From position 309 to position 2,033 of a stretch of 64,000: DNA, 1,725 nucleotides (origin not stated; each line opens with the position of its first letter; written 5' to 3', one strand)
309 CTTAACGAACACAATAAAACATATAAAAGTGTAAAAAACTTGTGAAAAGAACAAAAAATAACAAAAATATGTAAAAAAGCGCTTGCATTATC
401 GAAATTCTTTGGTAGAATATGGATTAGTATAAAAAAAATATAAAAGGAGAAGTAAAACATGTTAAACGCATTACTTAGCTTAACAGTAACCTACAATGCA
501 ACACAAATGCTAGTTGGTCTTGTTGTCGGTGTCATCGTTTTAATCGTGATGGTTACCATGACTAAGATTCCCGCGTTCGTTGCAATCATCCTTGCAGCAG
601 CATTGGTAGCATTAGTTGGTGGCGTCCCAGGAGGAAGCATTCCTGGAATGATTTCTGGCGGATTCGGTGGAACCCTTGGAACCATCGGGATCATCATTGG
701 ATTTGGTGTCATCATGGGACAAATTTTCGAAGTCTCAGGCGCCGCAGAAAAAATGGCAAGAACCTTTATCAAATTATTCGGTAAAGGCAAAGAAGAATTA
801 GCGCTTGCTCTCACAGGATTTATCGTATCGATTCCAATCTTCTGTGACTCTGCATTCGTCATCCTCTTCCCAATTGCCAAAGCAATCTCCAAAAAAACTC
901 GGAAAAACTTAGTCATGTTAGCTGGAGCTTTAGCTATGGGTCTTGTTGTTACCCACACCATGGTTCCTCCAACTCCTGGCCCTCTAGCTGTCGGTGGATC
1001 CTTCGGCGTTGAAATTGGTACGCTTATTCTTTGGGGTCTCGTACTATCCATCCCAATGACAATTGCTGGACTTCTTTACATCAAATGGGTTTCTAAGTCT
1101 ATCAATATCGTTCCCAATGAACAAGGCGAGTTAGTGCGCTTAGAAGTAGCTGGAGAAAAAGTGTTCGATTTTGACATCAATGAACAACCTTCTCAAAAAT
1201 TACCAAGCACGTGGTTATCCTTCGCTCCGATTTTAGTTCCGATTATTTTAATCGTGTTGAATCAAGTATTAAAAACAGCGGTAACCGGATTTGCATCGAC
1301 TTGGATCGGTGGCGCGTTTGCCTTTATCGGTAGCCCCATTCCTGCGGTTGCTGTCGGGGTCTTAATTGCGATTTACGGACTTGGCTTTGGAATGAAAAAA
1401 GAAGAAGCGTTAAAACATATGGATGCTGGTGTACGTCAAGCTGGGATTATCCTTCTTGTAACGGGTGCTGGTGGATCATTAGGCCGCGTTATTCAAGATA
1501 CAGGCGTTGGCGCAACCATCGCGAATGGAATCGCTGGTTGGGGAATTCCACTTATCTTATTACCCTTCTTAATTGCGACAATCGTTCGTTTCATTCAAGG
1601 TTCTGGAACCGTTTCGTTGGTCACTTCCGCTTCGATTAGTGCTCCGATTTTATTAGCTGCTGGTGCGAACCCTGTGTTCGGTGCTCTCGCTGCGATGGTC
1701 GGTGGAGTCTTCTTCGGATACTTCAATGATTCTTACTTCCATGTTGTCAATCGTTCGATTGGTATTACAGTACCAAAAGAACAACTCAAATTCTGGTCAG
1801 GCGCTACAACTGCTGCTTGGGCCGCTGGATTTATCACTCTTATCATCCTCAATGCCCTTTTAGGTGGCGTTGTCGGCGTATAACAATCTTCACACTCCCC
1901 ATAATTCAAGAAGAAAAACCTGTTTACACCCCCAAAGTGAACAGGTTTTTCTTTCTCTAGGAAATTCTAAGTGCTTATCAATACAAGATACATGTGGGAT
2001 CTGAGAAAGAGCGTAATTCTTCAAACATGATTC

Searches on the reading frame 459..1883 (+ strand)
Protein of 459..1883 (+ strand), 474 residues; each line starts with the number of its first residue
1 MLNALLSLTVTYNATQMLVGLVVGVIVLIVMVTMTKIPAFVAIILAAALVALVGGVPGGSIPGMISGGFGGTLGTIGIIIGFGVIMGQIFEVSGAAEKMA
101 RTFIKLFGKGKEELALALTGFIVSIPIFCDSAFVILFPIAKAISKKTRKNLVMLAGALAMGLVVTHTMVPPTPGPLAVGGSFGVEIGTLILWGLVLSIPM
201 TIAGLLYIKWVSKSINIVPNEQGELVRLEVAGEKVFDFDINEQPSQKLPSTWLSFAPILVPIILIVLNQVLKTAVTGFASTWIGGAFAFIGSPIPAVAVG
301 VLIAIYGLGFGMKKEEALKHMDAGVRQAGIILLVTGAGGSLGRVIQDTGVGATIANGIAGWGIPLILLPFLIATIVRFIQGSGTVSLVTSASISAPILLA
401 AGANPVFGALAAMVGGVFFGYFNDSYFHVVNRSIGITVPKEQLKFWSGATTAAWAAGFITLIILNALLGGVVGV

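Call 59: search_protein_families(library=ncbifam, proteins=[window:459-1883:+], max_evalue=1e-10)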
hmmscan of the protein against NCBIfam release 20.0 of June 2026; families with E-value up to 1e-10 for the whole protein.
window:459-1883:+ (474 aa): 7 families
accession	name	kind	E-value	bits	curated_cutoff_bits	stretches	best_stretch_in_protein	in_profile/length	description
TIGR00791.1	gntP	subfamily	2.8e-83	280.4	292.75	1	17-467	2-438/439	gluconate:H+ symporter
NF007332.0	PRK09821.1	equivalog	1.7e-69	234.9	524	1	17-465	6-451/454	GntP family transporter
NF007781.0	PRK10472.1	equivalog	1.1e-63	215.7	625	1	18-468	6-445/446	gluconate transporter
NF011560.0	PRK14984.1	equivalog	1.2e-57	196.2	744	1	18-467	3-437/438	gluconate transporter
NF007395.0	PRK09921.1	equivalog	3.4e-49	168.2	618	1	18-454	7-431/445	D-serine transporter DsdX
NF007459.0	PRK10034.1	equivalog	1.6e-45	156.1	647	1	20-463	8-442/447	gluconate permease GntP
NF040536.2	export_ArsQ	equivalog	3.5e-13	49.2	480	1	32-440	19-374/400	arsinothricin export permease ArsQ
